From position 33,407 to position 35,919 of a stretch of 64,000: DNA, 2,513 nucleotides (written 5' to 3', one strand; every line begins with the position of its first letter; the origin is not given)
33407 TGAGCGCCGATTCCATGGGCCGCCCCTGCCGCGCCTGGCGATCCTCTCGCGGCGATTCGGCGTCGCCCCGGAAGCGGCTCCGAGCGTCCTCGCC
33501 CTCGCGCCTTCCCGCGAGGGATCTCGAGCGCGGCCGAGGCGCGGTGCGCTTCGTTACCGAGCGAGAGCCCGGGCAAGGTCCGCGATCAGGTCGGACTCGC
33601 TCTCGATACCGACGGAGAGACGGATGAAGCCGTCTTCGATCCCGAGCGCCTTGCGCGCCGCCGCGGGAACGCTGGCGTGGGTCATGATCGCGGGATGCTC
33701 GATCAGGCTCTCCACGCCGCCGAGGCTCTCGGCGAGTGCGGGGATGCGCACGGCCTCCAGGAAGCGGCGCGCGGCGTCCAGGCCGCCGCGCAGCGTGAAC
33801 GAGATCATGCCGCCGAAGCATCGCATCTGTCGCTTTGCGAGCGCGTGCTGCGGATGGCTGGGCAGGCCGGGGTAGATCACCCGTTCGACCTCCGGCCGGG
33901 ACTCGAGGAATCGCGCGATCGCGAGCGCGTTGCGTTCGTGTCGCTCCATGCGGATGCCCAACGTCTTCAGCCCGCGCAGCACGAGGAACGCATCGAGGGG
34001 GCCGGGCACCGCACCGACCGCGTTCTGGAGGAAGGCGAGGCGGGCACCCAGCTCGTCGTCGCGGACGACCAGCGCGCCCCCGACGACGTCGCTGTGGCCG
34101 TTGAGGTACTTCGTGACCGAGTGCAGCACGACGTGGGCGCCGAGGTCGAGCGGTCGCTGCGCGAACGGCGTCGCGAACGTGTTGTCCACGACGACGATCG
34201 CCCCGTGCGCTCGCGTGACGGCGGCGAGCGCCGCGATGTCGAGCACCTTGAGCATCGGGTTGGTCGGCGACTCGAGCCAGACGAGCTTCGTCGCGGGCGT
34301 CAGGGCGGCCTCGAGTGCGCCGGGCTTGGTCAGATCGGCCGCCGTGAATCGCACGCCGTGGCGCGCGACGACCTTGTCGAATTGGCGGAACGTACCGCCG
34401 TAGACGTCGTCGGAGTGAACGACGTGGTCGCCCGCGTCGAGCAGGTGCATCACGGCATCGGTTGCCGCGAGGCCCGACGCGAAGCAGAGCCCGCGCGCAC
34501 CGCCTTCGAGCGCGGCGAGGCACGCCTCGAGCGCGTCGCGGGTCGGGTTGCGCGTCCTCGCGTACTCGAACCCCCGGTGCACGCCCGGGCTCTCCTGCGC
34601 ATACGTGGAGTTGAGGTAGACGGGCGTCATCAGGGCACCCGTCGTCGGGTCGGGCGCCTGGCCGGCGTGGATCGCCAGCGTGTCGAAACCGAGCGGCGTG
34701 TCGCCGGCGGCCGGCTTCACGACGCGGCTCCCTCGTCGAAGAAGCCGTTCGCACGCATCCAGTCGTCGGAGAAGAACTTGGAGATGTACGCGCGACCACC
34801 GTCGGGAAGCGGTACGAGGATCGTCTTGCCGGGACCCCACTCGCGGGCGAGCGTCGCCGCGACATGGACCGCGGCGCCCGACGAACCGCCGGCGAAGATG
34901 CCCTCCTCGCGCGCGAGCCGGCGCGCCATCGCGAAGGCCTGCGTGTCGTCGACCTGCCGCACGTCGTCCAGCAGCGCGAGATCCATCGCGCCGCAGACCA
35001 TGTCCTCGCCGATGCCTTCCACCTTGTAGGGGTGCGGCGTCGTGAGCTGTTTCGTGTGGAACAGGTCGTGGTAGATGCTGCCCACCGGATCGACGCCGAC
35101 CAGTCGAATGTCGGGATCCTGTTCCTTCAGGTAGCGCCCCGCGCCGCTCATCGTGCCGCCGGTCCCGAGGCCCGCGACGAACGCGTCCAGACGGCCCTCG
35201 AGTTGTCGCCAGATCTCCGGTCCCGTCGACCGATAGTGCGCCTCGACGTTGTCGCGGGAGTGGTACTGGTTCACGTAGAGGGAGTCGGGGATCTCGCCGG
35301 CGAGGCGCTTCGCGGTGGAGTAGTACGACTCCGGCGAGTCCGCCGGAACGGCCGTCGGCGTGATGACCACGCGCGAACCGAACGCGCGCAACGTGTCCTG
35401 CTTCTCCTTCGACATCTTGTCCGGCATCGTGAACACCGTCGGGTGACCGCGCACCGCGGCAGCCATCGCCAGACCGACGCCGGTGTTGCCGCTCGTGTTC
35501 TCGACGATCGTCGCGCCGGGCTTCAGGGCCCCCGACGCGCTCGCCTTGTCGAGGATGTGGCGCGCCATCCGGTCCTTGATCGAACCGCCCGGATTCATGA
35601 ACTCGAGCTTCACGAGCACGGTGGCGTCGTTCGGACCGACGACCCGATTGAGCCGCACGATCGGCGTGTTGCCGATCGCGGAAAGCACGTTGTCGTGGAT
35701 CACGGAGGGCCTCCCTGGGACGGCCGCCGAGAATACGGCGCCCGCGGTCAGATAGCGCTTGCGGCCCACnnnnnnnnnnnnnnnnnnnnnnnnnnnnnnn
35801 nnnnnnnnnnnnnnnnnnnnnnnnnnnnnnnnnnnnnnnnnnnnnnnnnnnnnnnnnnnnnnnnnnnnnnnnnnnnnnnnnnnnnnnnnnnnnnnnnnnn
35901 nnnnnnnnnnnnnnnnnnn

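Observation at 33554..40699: Unusual co-directional string: FHA membrane protein -> histidine ammonia-lyase -> HisRS -> CysK/CBS -> cystathionine gamma-lyase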

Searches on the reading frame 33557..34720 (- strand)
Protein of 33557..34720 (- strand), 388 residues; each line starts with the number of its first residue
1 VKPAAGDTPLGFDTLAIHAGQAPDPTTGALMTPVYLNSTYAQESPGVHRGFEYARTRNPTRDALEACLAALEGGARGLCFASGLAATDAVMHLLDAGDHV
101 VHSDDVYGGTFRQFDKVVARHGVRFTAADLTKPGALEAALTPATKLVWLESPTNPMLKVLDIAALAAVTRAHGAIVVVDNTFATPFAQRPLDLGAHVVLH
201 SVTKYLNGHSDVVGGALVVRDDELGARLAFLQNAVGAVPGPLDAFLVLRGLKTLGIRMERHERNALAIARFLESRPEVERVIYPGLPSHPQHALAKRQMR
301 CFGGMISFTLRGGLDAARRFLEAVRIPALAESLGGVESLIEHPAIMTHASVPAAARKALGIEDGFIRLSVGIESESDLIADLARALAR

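Call 4: search_protein_families(library=pfam, proteins=[window:33557-34720:-])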
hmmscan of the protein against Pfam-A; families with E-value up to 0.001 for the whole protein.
window:33557-34720:- (388 aa): 2 families
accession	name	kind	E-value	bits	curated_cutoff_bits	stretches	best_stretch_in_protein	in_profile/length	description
PF01053.26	Cys_Met_Meta_PP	-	6.6e-152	505.9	27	1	13-386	1-380/381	Cys/Met metabolism PLP-dependent enzyme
PF00155.27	Aminotran_1_2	-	2.1e-06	27.6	19.7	1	61-192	44-197/361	Aminotransferase class I and II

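Call 5: search_protein_families(library=ncbifam, proteins=[window:33557-34720:-])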
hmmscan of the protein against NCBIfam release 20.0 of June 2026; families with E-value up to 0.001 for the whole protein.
window:33557-34720:- (388 aa): 52 families (the best 25 are shown)
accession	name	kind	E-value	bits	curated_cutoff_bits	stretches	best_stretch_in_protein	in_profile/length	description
NF005871.0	PRK07811.1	equivalog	5.9e-164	545.3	513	1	11-387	12-387/389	cystathionine gamma-synthase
NF004821.0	PRK06176.1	equivalog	7.7e-148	492.4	642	1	13-387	4-377/380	cystathionine gamma-synthase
NF005810.0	PRK07671.1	equivalog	1.3e-145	485.2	594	1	14-387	5-377/377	bifunctional cystathionine gamma-lyase/homocysteine desulfhydrase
NF005976.0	PRK08064.1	equivalog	1.9e-130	435.3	627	1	11-387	6-381/390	cystathionine beta-lyase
TIGR02080.1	O_succ_thio_ly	equivalog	4.6e-124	414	504.55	1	13-387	5-380/382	cystathionine gamma-synthase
NF005695.0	PRK07503.1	equivalog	2.4e-122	408.5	666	1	10-387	8-395/403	methionine gamma-lyase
NF006450.0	PRK08776.1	equivalog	8.1e-119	397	730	1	7-388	8-390/405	O-succinylhomoserine (thiol)-lyase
TIGR01328.1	met_gam_lyase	equivalog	5.3e-118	394.3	549.7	1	11-386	3-388/391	methionine gamma-lyase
NF004876.0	PRK06234.1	subfamily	1.4e-113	380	666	1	10-386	7-395/400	methionine gamma-lyase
NF006095.0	PRK08247.1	equivalog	6.8e-113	377.2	585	1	13-387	7-364/369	methionine biosynthesis PLP-dependent protein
TIGR01329.1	cysta_beta_ly_E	equivalog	3.9e-110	368.1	487.5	1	17-387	6-379/383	cystathionine beta-lyase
NF006003.0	PRK08133.1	equivalog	4.8e-110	367.9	522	1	8-387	8-395/396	O-succinylhomoserine sulfhydrylase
NF005961.0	PRK08045.1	equivalog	2e-109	365.8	690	1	14-386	7-380/386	cystathionine gamma-synthase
NF006347.0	PRK08574.1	equivalog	1.2e-105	353.5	477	1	20-387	11-383/385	cystathionine gamma-synthase family protein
NF006097.0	PRK08249.1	equivalog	4.5e-105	351.3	600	1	14-387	13-394/402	cystathionine gamma-synthase family protein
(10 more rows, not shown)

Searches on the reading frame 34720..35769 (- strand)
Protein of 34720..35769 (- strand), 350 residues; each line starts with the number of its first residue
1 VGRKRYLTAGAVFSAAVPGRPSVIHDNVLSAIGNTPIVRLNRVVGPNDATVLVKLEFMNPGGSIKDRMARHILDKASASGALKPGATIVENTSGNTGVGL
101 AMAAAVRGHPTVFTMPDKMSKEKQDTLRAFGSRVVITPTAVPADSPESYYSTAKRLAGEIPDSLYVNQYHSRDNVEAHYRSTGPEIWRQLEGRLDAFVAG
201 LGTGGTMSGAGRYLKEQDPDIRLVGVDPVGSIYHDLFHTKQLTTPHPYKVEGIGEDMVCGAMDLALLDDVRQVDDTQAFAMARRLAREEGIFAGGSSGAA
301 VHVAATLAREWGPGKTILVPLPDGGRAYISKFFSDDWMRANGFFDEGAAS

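Call 4: search_protein_families(library=pfam, proteins=[window:34720-35769:-])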
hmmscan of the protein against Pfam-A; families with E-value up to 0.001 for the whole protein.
window:34720-35769:- (350 aa): 1 family
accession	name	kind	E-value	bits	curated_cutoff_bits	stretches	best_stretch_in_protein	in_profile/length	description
PF00291.31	PALP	-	1e-77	261.8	35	1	29-323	2-295/295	Pyridoxal-phosphate dependent enzyme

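Call 5: search_protein_families(library=ncbifam, proteins=[window:34720-35769:-])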
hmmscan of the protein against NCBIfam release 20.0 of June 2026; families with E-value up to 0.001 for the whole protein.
window:34720-35769:- (350 aa): 35 families (the best 25 are shown)
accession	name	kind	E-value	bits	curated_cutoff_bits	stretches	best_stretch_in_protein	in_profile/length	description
TIGR01137.1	cysta_beta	equivalog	2.5e-125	418.7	510.25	1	24-347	1-324/457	cystathionine beta-synthase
NF007989.0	PRK10717.1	equivalog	1.3e-103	346.6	387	1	24-343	4-327/334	cysteine synthase A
NF053679.1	CysteaSynCapA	equivalog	6.4e-101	337.4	600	1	24-343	6-329/329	cysteate synthase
TIGR01136.1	cysKM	subfamily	5.2e-94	315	344.15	1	30-331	3-296/299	cysteine synthase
TIGR01139.1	cysK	equivalog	1.5e-91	306.7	350.95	1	30-331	3-295/298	cysteine synthase A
TIGR01138.1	cysM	equivalog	2.2e-75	253.9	394.2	1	29-330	3-286/290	cysteine synthase B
NF008735.0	PRK11761.1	equivalog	1.4e-73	247.8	413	1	28-330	6-290/296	cysteine synthase CysM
TIGR03945.1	PLP_SbnA_fam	equivalog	3.2e-73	246.5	349.95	1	29-338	2-304/304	2,3-diaminopropionate biosynthesis protein SbnA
NF052478.1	CystDsulMYC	equivalog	9.8e-32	110.6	600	1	49-344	37-336/354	L-cysteine desulfhydrase Cds1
NF005292.0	PRK06815.1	equivalog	4.5e-22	78.5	371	1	27-319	14-301/320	threonine/serine dehydratase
NF006094.0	PRK08246.1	subfamily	3.5e-18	66.1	331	1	27-313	16-289/310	serine/threonine dehydratase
NF009130.0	PRK12483.1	subfamily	1.2e-15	57.1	801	1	34-231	37-224/521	threonine ammonia-lyase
NF006390.0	PRK08639.1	equivalog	2.3e-15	56.5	421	1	28-231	19-215/418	threonine ammonia-lyase IlvA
NF045641.2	BHydaspDhtseBhcB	equivalog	3.3e-15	56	550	1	24-229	10-204/312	beta-hydroxyaspartate dehydratase BhcB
NF005680.0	PRK07476.1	equivalog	4.2e-15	55.5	413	1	28-309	17-293/326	hydroxyectoine utilization dehydratase EutB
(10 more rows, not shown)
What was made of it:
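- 34717..35703 (-): Short CBS/CysK-family PLP enzyme (328 aa from GTG 35703; the longest ORF starts at 35769). It has no Bateman or heme domains. PLP lysine in GGSIKDR. Its best NCBIfam score is the CBS core, TIGR01137, 419 bits over positions 1-324 of 457, below the cut-off (calls 4, 5).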
